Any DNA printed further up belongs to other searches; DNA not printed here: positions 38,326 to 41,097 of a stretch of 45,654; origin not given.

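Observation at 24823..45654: Non-glycan SusCD locus: a ~21-kb phosphonate/organophosphorus acquisition island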

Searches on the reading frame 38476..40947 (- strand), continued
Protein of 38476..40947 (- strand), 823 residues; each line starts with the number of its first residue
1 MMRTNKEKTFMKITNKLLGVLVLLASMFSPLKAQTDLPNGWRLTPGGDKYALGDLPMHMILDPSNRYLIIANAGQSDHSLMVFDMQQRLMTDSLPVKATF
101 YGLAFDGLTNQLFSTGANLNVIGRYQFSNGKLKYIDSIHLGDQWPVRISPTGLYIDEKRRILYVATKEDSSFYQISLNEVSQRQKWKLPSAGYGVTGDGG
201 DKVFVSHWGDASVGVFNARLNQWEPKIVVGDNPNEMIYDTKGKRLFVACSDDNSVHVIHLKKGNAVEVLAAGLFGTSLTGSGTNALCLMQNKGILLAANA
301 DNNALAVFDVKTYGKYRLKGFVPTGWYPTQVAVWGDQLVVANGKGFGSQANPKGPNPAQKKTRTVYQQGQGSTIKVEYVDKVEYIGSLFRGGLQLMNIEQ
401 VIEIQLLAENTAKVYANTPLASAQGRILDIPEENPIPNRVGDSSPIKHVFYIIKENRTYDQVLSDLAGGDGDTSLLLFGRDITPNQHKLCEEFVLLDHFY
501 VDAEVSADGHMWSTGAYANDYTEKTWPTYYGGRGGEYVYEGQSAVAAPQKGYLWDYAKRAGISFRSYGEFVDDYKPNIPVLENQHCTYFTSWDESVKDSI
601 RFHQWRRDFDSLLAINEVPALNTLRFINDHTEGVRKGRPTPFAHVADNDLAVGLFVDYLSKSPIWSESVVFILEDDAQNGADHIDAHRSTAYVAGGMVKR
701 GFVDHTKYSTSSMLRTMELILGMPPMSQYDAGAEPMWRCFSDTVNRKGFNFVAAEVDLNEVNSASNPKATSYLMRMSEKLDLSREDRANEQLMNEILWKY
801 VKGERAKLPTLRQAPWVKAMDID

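Call 68: find_homologous_proteins(query=window:38476-40947:-, max_evalue=0.00001)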
Query window:38476-40947:- (823 aa): 7801 proteins with E <= 0.00001 among 8000 candidates; the best 120 are listed.
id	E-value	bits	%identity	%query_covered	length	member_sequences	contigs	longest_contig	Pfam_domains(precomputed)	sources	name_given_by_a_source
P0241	0.0e+0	1769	93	98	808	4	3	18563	PF10282.16,PF01731.27,PF04185.20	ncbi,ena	-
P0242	0.0e+0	1748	92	99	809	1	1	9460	PF10282.16,PF04185.20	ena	-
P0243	0.0e+0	1695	89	99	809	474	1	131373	PF10282.16,PF04185.20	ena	-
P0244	0.0e+0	1692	89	99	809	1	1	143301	PF10282.16,PF04185.20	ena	-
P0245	0.0e+0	1692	89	99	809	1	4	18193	PF10282.16,PF04185.20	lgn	-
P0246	0.0e+0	1690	89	99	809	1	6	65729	PF10282.16,PF04185.20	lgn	-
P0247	0.0e+0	1688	89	99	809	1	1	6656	PF10282.16,PF04185.20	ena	-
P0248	0.0e+0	1683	88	99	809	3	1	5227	PF10282.16,PF04185.20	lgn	-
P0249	0.0e+0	1683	88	99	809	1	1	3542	PF10282.16,PF04185.20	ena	-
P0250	0.0e+0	1681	88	99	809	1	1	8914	PF10282.16,PF04185.20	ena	-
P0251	0.0e+0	1673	87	99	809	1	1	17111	PF10282.16,PF04185.20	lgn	-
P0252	0.0e+0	1591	82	100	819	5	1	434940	PF10282.16,PF01731.27,PF04185.20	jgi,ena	-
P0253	0.0e+0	1542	80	99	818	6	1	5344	PF10282.16,PF25174.2,PF04185.20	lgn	-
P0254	0.0e+0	1473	77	99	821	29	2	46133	PF10282.16,PF25174.2,PF04185.20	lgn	-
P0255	0.0e+0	1459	77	98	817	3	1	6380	PF04185.20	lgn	-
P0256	0.0e+0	1261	65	99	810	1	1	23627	PF10282.16,PF04185.20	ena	-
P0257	0.0e+0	1186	63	99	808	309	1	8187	PF10282.16,PF25174.2,PF04185.20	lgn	-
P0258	0.0e+0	1154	62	96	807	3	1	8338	PF10282.16,PF25174.2,PF04185.20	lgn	-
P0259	0.0e+0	1154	62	96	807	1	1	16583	PF10282.16,PF25174.2,PF04185.20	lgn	-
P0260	0.0e+0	1152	62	96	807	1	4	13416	PF10282.16,PF25174.2,PF04185.20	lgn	-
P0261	0.0e+0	1151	62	96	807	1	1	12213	PF10282.16,PF25174.2,PF04185.20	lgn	-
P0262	0.0e+0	1148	62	96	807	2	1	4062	PF10282.16,PF25174.2,PF04185.20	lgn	-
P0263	0.0e+0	1064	60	95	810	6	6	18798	PF10282.16,PF25174.2,PF23381.2,PF24807.2,PF21783.3,PF02239.23,PF04185.20,PF23414.2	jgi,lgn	-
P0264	0.0e+0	1057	60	95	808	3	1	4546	PF10282.16,PF25174.2,PF21783.3,PF02239.23,PF04185.20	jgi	-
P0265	0.0e+0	1056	60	95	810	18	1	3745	PF10282.16,PF25174.2,PF21783.3,PF02239.23,PF04185.20,PF23414.2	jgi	-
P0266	0.0e+0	1049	58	98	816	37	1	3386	PF05096.19,PF25174.2,PF04185.20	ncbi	-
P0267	0.0e+0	1039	57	99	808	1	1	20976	PF10282.16,PF25174.2,PF04185.20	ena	-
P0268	0.0e+0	1038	57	99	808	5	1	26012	PF10282.16,PF25174.2,PF04185.20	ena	-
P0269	0.0e+0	1038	59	94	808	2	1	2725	PF10282.16,PF25174.2,PF04185.20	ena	-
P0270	0.0e+0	1034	57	99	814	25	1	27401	PF10282.16,PF25174.2,PF25460.2,PF24796.2,PF04185.20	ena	-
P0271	0.0e+0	1033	58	99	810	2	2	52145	PF10282.16,PF25174.2,PF04185.20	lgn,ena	-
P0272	0.0e+0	1030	59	95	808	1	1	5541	PF10282.16,PF25174.2,PF04185.20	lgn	-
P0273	0.0e+0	1030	59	94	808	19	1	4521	PF10282.16,PF25174.2,PF04185.20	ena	-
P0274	0.0e+0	1029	57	99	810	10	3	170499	PF10282.16,PF25174.2,PF04185.20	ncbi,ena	-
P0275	0.0e+0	1025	56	99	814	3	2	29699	PF10282.16,PF25174.2,PF25460.2,PF24796.2,PF04185.20,PF23414.2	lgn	-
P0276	0.0e+0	1024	58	95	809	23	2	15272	PF10282.16,PF25174.2,PF13570.14,PF01436.28,PF04185.20,PF08450.19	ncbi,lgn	-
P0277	0.0e+0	1022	59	94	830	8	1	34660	PF04185.20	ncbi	-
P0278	0.0e+0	1018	57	99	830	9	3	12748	PF25168.2,PF10282.16,PF25174.2,PF24814.2,PF25173.2,PF24807.2,PF21783.3,PF24817.2,PF24796.2,PF04185.20,PF23414.2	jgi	jgi:DNA-binding beta-propeller fold protein YncE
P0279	0.0e+0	1016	58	94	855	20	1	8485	PF10282.16,PF25174.2,PF21783.3,PF16819.12,PF04185.20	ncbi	-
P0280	2.7e-297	1006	57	95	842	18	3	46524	PF22494.4,PF10282.16,PF25174.2,PF21783.3,PF04185.20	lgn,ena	-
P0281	1.7e-291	987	56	97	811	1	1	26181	PF10282.16,PF04185.20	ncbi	-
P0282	2.3e-283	960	55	97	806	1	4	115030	PF10282.16,PF25174.2,PF23381.2,PF25391.2,PF04185.20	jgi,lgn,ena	-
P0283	4.9e-283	959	56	96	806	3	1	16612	PF10282.16,PF25174.2,PF24814.2,PF23381.2,PF24807.2,PF25175.2,PF04185.20,PF08450.19,PF23414.2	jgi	jgi:DNA-binding beta-propeller fold protein YncE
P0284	1.1e-282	958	54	98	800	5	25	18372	PF22494.4,PF10282.16,PF25174.2,PF23381.2,PF24807.2,PF21783.3,PF04185.20,PF08450.19,PF23414.2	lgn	-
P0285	4.5e-281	953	55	96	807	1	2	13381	PF10282.16,PF25174.2,PF24814.2,PF23381.2,PF04185.20,PF08450.19,PF23414.2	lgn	-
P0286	5.6e-281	952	54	97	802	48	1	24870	PF22494.4,PF10282.16,PF25174.2,PF23381.2,PF24807.2,PF25175.2,PF21783.3,PF16819.12,PF04185.20,PF08450.19,PF23414.2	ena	-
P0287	1.4e-279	948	54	98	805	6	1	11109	PF10282.16,PF25174.2,PF24814.2,PF23381.2,PF04185.20,PF08450.19,PF23414.2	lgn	-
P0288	1.8e-279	947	54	98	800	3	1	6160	PF22494.4,PF10282.16,PF25174.2,PF24814.2,PF23381.2,PF25173.2,PF25175.2,PF21783.3,PF04185.20,PF08450.19,PF23414.2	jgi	jgi:YVTN family beta-propeller protein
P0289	4.2e-279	946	55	97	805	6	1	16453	PF10282.16,PF25174.2,PF23381.2,PF04185.20,PF23414.2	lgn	-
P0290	4.0e-278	943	53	99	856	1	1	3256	PF22494.4,PF10282.16,PF25174.2,PF23381.2,PF16819.12,PF04185.20,PF23414.2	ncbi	-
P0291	7.9e-278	942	54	97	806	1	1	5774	PF22494.4,PF10282.16,PF25174.2,PF21783.3,PF04185.20,PF08450.19,PF23414.2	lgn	-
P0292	2.8e-277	940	54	96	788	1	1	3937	PF22494.4,PF10282.16,PF25174.2,PF21783.3,PF04185.20,PF08450.19,PF23414.2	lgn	-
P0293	1.0e-276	938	52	97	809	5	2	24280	PF22494.4,PF10282.16,PF25174.2,PF23381.2,PF21783.3,PF04185.20,PF08450.19,PF23414.2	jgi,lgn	-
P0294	1.7e-276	938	54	98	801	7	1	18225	PF22494.4,PF10282.16,PF25174.2,PF04185.20,PF08450.19,PF23414.2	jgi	jgi:YVTN family beta-propeller protein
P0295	4.1e-276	936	54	97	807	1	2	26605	PF22494.4,PF10282.16,PF25174.2,PF23381.2,PF01731.27,PF21783.3,PF04185.20,PF08450.19,PF23414.2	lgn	-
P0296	7.3e-276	936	54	96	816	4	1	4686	PF22494.4,PF10282.16,PF25174.2,PF01731.27,PF21783.3,PF02239.23,PF04185.20,PF08450.19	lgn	-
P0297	1.7e-275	934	53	98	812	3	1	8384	PF22494.4,PF05096.19,PF10282.16,PF25174.2,PF24814.2,PF22807.3,PF21783.3,PF02239.23,PF04185.20,PF08450.19,PF23414.2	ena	-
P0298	2.1e-275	934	53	98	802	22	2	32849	PF10282.16,PF25174.2,PF21783.3,PF04185.20,PF08450.19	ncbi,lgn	-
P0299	2.9e-275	934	53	97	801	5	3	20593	PF22494.4,PF10282.16,PF25174.2,PF23381.2,PF21783.3,PF04185.20,PF08450.19,PF23414.2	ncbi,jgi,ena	jgi:YVTN family beta-propeller protein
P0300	2.9e-275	934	53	98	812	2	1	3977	PF22494.4,PF05096.19,PF10282.16,PF25174.2,PF24814.2,PF22807.3,PF21783.3,PF04185.20,PF08450.19,PF23414.2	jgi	jgi:YVTN family beta-propeller protein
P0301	3.1e-275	933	55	95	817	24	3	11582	PF22494.4,PF10282.16,PF25174.2,PF22807.3,PF21783.3,PF01436.28,PF04185.20,PF08450.19,PF23414.2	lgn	-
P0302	3.4e-275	933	53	99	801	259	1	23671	PF22494.4,PF10282.16,PF25174.2,PF04185.20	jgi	jgi:DNA-binding beta-propeller fold protein YncE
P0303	5.7e-275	933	52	98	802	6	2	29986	PF10282.16,PF25174.2,PF21783.3,PF04185.20,PF08450.19,PF23414.2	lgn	-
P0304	6.9e-275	932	53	96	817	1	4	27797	PF22494.4,PF10282.16,PF25174.2,PF21783.3,PF04185.20,PF08450.19,PF23414.2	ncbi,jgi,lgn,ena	-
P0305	8.5e-275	932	52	98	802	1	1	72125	PF22494.4,PF10282.16,PF25174.2,PF23381.2,PF21783.3,PF02239.23,PF04185.20,PF08450.19,PF23414.2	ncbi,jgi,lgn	jgi:YVTN family beta-propeller protein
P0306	1.2e-274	932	56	94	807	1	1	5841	PF10282.16,PF25174.2,PF04185.20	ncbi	-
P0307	1.6e-274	931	53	98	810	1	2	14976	PF10282.16,PF25174.2,PF21783.3,PF04185.20,PF08450.19,PF23414.2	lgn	-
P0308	2.0e-274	931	52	99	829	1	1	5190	PF22494.4,PF10282.16,PF25174.2,PF24814.2,PF23381.2,PF01731.27,PF21783.3,PF04185.20,PF08450.19,PF23414.2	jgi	jgi:YVTN family beta-propeller protein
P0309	2.5e-274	930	53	98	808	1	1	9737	PF22494.4,PF10282.16,PF25174.2,PF23381.2,PF21783.3,PF04185.20,PF08450.19,PF23414.2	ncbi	ncbi:MAG: bifunctional YncE family protein/alkaline phosphatase family protein [Bacteroidia bacteriu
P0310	2.6e-274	930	53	97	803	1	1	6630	PF22494.4,PF10282.16,PF25174.2,PF21783.3,PF02239.23,PF04185.20,PF08450.19,PF23414.2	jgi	jgi:YVTN family beta-propeller protein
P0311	3.0e-274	930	53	97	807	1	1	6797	PF10282.16,PF25174.2,PF23381.2,PF25175.2,PF21783.3,PF04185.20,PF08450.19,PF23414.2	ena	-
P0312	3.3e-274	930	51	98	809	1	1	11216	PF10282.16,PF25174.2,PF23381.2,PF04185.20,PF08450.19,PF23414.2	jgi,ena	jgi:YVTN family beta-propeller protein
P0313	4.7e-274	930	54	98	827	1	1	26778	PF22494.4,PF10282.16,PF25174.2,PF24807.2,PF21783.3,PF04185.20,PF08450.19,PF23414.2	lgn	-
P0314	6.0e-274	929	53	98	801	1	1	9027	PF22494.4,PF10282.16,PF25174.2,PF23381.2,PF21783.3,PF02239.23,PF04185.20,PF08450.19,PF23414.2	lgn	-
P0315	7.2e-274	929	52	95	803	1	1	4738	PF22494.4,PF10282.16,PF25174.2,PF21783.3,PF04185.20,PF08450.19,PF23414.2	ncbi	-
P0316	7.4e-274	929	52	95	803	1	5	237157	PF22494.4,PF10282.16,PF25174.2,PF21783.3,PF04185.20,PF08450.19,PF23414.2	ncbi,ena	-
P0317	1.3e-273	928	55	95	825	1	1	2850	PF22494.4,PF10282.16,PF25174.2,PF21783.3,PF04185.20,PF08450.19,PF23414.2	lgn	-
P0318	1.4e-273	928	54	97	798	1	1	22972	PF22494.4,PF10282.16,PF25174.2,PF23381.2,PF21783.3,PF04185.20,PF08450.19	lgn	-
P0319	1.7e-273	928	52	98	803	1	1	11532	PF22494.4,PF10282.16,PF25174.2,PF21783.3,PF04185.20,PF08450.19,PF23414.2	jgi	jgi:YVTN family beta-propeller protein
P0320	2.2e-273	927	54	95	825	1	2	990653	PF22494.4,PF10282.16,PF25174.2,PF21783.3,PF04185.20,PF08450.19,PF23414.2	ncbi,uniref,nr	ncbi:beta-propeller fold lactonase family protein [Flavihumibacter stibioxidans]|uniref:40-residue Y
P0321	2.4e-273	927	53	98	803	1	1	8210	PF22494.4,PF10282.16,PF25174.2,PF21783.3,PF02239.23,PF04185.20,PF08450.19,PF23414.2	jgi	jgi:YVTN family beta-propeller protein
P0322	3.0e-273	927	53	96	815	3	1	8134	PF22494.4,PF10282.16,PF25174.2,PF21783.3,PF04185.20,PF08450.19,PF23414.2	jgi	-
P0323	3.6e-273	927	54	95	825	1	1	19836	PF22494.4,PF10282.16,PF25174.2,PF21783.3,PF04185.20,PF08450.19,PF23414.2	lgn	-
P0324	3.7e-273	927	54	96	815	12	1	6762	PF22494.4,PF10282.16,PF25174.2,PF21783.3,PF04185.20,PF08450.19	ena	-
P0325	4.3e-273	926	52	97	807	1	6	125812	PF22494.4,PF10282.16,PF25174.2,PF23381.2,PF21783.3,PF02239.23,PF16819.12,PF04185.20,PF23414.2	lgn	-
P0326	4.6e-273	926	53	99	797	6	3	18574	PF10282.16,PF25174.2,PF04185.20,PF08450.19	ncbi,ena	-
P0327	7.7e-273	926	53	96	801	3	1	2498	PF22494.4,PF10282.16,PF25174.2,PF23381.2,PF04185.20,PF23414.2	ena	-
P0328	8.6e-273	925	53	98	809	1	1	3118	PF22494.4,PF10282.16,PF25174.2,PF21783.3,PF16819.12,PF04185.20,PF08450.19,PF23414.2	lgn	-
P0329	8.8e-273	925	52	97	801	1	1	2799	PF10282.16,PF25174.2,PF23381.2,PF04185.20,PF23414.2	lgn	-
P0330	1.0e-272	925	52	98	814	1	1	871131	PF22494.4,PF10282.16,PF25174.2,PF21783.3,PF04185.20,PF08450.19,PF23414.2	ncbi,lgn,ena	-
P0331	1.2e-272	925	53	98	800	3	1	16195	PF22494.4,PF10282.16,PF25174.2,PF04185.20,PF08450.19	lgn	-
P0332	1.3e-272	925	52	96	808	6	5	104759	PF22494.4,PF10282.16,PF25174.2,PF23381.2,PF24807.2,PF02239.23,PF04185.20,PF08450.19,PF23414.2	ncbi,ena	-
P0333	1.4e-272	925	52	97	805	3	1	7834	PF10282.16,PF25174.2,PF23381.2,PF04185.20,PF08450.19,PF23414.2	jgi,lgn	-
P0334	2.0e-272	924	52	99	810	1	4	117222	PF22494.4,PF10282.16,PF25174.2,PF21783.3,PF04185.20,PF08450.19,PF23414.2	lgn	-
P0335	2.2e-272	924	53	97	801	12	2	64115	PF10282.16,PF25174.2,PF23381.2,PF21783.3,PF04185.20,PF08450.19,PF23414.2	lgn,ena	-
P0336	2.2e-272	924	52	99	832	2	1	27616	PF22494.4,PF10282.16,PF25174.2,PF21783.3,PF04185.20,PF08450.19,PF23414.2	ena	-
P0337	2.8e-272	924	52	98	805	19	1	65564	PF10282.16,PF25174.2,PF21783.3,PF04185.20,PF08450.19,PF23414.2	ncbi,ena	-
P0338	3.0e-272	924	52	97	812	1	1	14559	PF22494.4,PF10282.16,PF25174.2,PF23381.2,PF24807.2,PF21783.3,PF16819.12,PF04185.20,PF08450.19,PF23414.2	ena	-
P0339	3.3e-272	923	51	98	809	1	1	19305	PF22494.4,PF10282.16,PF25174.2,PF23381.2,PF24807.2,PF04185.20,PF08450.19,PF23414.2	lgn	-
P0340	3.3e-272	923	52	98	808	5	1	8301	PF22494.4,PF10282.16,PF25174.2,PF23381.2,PF21783.3,PF24796.2,PF01436.28,PF04185.20,PF08450.19,PF23414.2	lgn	-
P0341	3.6e-272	923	53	99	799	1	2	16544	PF22494.4,PF10282.16,PF25174.2,PF21783.3,PF04185.20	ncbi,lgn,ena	-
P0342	4.0e-272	923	54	95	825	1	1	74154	PF22494.4,PF10282.16,PF25174.2,PF21783.3,PF04185.20,PF08450.19,PF23414.2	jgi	jgi:DNA-binding beta-propeller fold protein YncE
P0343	4.4e-272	923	52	99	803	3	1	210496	PF22494.4,PF10282.16,PF25174.2,PF23381.2,PF21783.3,PF02239.23,PF04185.20,PF08450.19,PF23414.2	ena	-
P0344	5.4e-272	923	53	99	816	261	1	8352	PF22494.4,PF10282.16,PF25174.2,PF21783.3,PF04185.20,PF08450.19,PF23414.2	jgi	jgi:YVTN family beta-propeller protein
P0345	5.8e-272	923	53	99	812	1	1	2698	PF22494.4,PF10282.16,PF25174.2,PF21783.3,PF04185.20,PF08450.19,PF23414.2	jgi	-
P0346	6.4e-272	923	52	98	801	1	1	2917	PF22494.4,PF10282.16,PF25174.2,PF21783.3,PF02239.23,PF01436.28,PF04185.20,PF08450.19,PF23414.2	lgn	-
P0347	6.5e-272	922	54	95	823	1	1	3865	PF22494.4,PF10282.16,PF25174.2,PF21783.3,PF04185.20,PF08450.19,PF23414.2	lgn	-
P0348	7.8e-272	922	52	99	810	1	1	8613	PF22494.4,PF10282.16,PF25174.2,PF21783.3,PF04185.20,PF08450.19,PF23414.2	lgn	-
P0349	8.3e-272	922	51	99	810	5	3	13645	PF22494.4,PF25168.2,PF10282.16,PF25174.2,PF23381.2,PF01731.27,PF21783.3,PF02239.23,PF04185.20,PF08450.19,PF23414.2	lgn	-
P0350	8.6e-272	922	53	95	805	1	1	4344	PF22494.4,PF10282.16,PF25174.2,PF21783.3,PF04185.20,PF08450.19,PF23414.2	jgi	-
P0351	9.3e-272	922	52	96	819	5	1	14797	PF25168.2,PF25174.2,PF23381.2,PF01731.27,PF21783.3,PF02239.23,PF04185.20,PF08450.19,PF22494.4,PF10282.16,PF05694.18,PF24807.2,PF23414.2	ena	-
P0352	9.4e-272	922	53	96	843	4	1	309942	PF22494.4,PF10282.16,PF25174.2,PF21783.3,PF04185.20,PF08450.19,PF23414.2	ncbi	-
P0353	9.5e-272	922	53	97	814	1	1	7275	PF22494.4,PF10282.16,PF25174.2,PF21783.3,PF04185.20,PF08450.19,PF23414.2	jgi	jgi:YVTN family beta-propeller protein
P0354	1.1e-271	922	53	95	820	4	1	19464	PF22494.4,PF10282.16,PF25174.2,PF21783.3,PF04185.20,PF08450.19,PF23414.2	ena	-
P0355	1.4e-271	921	53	97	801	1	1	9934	PF10282.16,PF25174.2,PF21783.3,PF04185.20,PF08450.19,PF23414.2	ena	-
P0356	1.5e-271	921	53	95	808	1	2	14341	PF22494.4,PF10282.16,PF25174.2,PF21783.3,PF04185.20,PF08450.19,PF23414.2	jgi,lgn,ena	-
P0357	1.5e-271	921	51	98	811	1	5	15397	PF25174.2,PF24814.2,PF23381.2,PF01731.27,PF21783.3,PF02239.23,PF04185.20,PF08450.19,PF10282.16,PF05694.18,PF24807.2,PF23414.2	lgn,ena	-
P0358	1.6e-271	921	51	99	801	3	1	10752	PF22494.4,PF10282.16,PF25174.2,PF04185.20,PF08450.19,PF23414.2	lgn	-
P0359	1.8e-271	921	53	96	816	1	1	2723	PF22494.4,PF10282.16,PF25174.2,PF21783.3,PF04185.20,PF08450.19,PF23414.2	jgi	jgi:YVTN family beta-propeller protein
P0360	2.0e-271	921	52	97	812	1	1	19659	PF22494.4,PF10282.16,PF25174.2,PF24814.2,PF23381.2,PF24807.2,PF21783.3,PF16819.12,PF04185.20,PF08450.19,PF23414.2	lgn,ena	-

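Call 69: find_encoding_contigs(protein=P0244, flank=10000, max_places=1)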
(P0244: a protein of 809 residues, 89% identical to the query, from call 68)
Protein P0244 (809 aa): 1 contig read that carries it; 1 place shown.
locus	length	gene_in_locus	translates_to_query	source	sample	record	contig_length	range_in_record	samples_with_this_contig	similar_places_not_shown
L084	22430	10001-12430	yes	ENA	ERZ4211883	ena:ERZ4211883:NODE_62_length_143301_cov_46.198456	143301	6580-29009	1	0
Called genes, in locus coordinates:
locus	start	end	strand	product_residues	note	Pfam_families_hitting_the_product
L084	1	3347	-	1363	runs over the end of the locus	PF13205:Big_5, PF22494:choice_anch_I, PF18962:Por_Secre_tail (weak)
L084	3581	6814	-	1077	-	PF13620:CarboxypepD_reg, PF25183:OMP_b-brl_4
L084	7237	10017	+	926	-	PF04185:Phosphoesterase (weak)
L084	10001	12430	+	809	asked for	PF10282:Lactonase (faint), PF04185:Phosphoesterase (weak)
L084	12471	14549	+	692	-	PF07715:Plug, PF00593:TonB_dep_Rec_b-barrel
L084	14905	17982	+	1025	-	PF07715:Plug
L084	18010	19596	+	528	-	PF12771:SusD-like_2, PF12741:SusD-like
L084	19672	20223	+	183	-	PF01966:HD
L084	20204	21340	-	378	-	PF01266:DAO, PF07992:Pyr_redox_2 (faint), PF13450:NAD_binding_8 (weak)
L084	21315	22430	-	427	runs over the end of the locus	PF18943:DUF5690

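Call 70: find_encoding_contigs(protein=P0252, flank=10000, max_places=1)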
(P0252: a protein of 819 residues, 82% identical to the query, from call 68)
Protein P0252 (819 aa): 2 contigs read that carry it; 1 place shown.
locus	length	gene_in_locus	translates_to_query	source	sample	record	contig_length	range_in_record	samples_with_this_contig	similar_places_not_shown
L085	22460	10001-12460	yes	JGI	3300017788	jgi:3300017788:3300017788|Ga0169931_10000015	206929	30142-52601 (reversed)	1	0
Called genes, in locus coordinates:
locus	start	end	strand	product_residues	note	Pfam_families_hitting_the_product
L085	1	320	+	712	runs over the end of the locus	PF13089:PP_kinase_N, PF02503:PP_kinase, PF17941:PP_kinase_C_1, PF13091:PLDc_2, PF13090:PP_kinase_C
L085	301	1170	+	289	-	PF02541:Ppx-GppA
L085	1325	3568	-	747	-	PF13205:Big_5, PF18962:Por_Secre_tail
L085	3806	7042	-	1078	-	PF13620:CarboxypepD_reg, PF25183:OMP_b-brl_4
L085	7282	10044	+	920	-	PF04185:Phosphoesterase (faint)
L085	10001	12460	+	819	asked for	PF10282:Lactonase (faint), PF01731:Arylesterase (faint), PF04185:Phosphoesterase (weak)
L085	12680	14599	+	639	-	PF07715:Plug, PF00593:TonB_dep_Rec_b-barrel, PF14905:OMP_b-brl_3 (weak)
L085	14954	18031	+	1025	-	PF07715:Plug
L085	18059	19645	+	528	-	PF12771:SusD-like_2, PF12741:SusD-like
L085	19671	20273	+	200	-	PF01966:HD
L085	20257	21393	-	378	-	PF00070:Pyr_redox (faint), PF01266:DAO, PF07992:Pyr_redox_2 (faint), PF13450:NAD_binding_8 (weak)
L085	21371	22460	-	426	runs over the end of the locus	PF07690:MFS_1 (faint), PF18943:DUF5690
